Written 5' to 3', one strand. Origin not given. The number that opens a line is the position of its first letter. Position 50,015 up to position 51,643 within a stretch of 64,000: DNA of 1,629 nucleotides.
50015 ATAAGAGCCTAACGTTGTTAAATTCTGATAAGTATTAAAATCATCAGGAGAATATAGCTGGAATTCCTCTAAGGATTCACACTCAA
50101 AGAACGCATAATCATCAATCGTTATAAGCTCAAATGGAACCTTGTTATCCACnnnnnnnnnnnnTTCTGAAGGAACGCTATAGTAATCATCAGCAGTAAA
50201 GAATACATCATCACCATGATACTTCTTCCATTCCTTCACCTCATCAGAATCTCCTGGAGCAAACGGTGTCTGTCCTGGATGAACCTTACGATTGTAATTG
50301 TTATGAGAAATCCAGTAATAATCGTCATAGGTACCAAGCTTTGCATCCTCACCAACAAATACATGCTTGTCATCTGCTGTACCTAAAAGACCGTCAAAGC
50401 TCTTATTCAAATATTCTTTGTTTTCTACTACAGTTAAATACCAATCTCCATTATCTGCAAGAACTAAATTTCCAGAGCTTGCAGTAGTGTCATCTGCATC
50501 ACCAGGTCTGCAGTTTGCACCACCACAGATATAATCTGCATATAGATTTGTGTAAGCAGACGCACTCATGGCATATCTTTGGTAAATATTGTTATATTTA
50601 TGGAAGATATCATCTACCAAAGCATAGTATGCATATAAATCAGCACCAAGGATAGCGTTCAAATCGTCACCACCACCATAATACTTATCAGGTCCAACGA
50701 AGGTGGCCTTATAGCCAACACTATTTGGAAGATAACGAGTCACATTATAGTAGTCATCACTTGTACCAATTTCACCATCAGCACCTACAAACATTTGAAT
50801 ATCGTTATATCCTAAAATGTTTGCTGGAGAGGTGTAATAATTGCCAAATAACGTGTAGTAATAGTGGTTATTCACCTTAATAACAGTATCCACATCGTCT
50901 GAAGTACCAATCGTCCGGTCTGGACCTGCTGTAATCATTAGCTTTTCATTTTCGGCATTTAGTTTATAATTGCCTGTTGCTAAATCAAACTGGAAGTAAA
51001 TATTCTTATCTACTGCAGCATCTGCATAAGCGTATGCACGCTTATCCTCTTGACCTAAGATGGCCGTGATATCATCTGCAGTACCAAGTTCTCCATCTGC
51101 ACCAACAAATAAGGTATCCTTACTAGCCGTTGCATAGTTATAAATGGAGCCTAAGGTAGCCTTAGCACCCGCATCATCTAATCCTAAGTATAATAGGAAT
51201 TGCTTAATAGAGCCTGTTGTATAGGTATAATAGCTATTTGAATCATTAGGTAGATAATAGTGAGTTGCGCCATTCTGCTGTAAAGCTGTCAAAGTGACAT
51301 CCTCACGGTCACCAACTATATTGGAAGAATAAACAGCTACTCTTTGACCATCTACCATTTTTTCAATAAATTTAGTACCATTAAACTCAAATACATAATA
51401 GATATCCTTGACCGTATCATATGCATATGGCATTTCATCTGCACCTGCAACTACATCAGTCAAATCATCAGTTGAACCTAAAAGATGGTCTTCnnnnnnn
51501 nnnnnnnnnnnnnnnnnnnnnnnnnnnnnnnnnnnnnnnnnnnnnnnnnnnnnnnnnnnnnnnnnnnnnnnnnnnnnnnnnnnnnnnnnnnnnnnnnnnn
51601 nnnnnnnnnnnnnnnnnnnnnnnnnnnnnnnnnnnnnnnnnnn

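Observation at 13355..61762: Single uninterrupted 48.4-kb ORF encoding a protein of about 16,100 aa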

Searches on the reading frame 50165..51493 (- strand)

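Call 30: search_protein_families(library=pfam, proteins=[window:50165-51493:-], max_evalue=5)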
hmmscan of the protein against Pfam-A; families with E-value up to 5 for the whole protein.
window:50165-51493:- (443 aa): 1 family
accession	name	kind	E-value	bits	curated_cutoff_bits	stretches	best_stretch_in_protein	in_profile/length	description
PF09100.16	Qn_am_d_aIV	-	4.3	7.6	25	0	129-143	32-46/133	Quinohemoprotein amine dehydrogenase, alpha subunit domain IV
